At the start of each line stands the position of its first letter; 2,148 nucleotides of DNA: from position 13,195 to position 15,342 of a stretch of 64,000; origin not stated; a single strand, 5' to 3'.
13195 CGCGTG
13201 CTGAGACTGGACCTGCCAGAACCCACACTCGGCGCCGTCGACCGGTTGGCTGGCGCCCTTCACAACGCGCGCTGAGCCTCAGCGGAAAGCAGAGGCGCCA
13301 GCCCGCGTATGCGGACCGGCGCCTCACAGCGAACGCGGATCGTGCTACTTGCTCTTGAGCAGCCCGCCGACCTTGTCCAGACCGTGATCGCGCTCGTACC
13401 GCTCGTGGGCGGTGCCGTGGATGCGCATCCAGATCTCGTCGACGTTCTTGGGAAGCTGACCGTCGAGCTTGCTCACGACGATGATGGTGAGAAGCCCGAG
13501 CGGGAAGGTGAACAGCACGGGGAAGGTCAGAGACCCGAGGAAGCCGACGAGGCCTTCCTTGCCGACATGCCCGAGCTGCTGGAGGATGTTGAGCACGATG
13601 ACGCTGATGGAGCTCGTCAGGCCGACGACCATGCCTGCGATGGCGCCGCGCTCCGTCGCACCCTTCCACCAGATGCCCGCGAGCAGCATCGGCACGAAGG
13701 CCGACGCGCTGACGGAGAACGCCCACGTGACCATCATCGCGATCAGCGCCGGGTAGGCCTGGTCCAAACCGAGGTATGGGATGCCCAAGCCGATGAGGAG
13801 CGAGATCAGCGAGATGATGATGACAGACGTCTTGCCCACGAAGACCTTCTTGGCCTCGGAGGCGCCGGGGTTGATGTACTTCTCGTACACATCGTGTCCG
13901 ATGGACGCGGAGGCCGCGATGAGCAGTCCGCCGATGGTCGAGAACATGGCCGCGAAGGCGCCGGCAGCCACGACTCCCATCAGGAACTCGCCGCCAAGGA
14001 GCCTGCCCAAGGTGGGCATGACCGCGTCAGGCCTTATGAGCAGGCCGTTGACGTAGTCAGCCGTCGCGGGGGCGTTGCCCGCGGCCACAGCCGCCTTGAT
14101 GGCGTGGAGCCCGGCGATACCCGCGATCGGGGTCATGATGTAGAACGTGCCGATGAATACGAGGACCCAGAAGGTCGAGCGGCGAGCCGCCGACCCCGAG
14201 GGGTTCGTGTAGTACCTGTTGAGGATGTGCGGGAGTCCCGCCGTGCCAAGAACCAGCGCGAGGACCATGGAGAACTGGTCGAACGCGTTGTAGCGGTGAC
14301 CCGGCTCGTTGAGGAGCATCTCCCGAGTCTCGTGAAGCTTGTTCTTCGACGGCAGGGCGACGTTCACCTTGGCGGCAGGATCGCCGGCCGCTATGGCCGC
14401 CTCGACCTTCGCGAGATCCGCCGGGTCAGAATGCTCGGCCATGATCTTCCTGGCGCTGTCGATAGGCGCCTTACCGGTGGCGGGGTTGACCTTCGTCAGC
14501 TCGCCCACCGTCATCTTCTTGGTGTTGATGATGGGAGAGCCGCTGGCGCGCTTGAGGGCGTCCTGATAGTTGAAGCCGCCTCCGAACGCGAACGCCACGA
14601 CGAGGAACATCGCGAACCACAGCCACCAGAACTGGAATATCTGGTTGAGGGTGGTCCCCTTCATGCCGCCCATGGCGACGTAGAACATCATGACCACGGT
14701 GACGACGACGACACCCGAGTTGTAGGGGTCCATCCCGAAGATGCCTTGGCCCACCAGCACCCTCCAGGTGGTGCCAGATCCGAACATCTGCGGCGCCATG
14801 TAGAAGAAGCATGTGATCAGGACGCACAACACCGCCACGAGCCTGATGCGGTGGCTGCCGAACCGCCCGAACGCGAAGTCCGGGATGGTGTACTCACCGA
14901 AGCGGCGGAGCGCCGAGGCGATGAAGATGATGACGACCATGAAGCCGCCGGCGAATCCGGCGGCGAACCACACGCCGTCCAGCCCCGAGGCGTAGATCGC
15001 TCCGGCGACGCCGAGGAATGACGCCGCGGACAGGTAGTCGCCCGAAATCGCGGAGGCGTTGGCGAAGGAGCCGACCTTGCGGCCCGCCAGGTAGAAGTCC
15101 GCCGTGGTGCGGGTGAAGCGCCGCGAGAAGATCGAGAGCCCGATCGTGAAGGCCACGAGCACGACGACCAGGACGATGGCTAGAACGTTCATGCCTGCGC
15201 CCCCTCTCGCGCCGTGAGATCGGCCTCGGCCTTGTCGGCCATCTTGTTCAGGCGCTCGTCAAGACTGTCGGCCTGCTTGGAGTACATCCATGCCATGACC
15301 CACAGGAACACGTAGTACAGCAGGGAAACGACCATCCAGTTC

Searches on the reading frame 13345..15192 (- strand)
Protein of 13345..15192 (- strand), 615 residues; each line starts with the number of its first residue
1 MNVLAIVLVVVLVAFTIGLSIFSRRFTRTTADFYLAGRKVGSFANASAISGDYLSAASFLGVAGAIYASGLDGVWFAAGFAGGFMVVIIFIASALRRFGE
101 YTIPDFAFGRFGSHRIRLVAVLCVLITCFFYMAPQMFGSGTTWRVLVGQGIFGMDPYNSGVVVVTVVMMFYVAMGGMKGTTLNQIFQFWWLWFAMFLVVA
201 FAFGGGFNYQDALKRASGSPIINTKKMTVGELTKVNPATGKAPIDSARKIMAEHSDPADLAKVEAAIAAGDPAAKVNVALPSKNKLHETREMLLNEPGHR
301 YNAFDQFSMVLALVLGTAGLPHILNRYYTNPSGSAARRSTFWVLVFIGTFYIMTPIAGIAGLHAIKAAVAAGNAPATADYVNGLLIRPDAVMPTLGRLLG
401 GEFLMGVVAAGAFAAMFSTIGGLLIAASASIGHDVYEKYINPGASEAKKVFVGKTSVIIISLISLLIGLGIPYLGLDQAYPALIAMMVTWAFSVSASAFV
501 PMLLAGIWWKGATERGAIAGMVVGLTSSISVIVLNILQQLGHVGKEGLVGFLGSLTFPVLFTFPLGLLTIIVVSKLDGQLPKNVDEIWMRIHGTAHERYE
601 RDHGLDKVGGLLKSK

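Call 93: search_protein_families(library=pfam, proteins=[window:13345-15192:-], max_evalue=0.00001)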
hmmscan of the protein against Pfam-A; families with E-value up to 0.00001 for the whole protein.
window:13345-15192:- (615 aa): 1 family
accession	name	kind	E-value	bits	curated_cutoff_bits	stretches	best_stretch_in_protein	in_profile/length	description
PF00474.23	SSF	-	3.4e-68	230.8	22.8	2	33-208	1-174/406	Sodium:solute symporter family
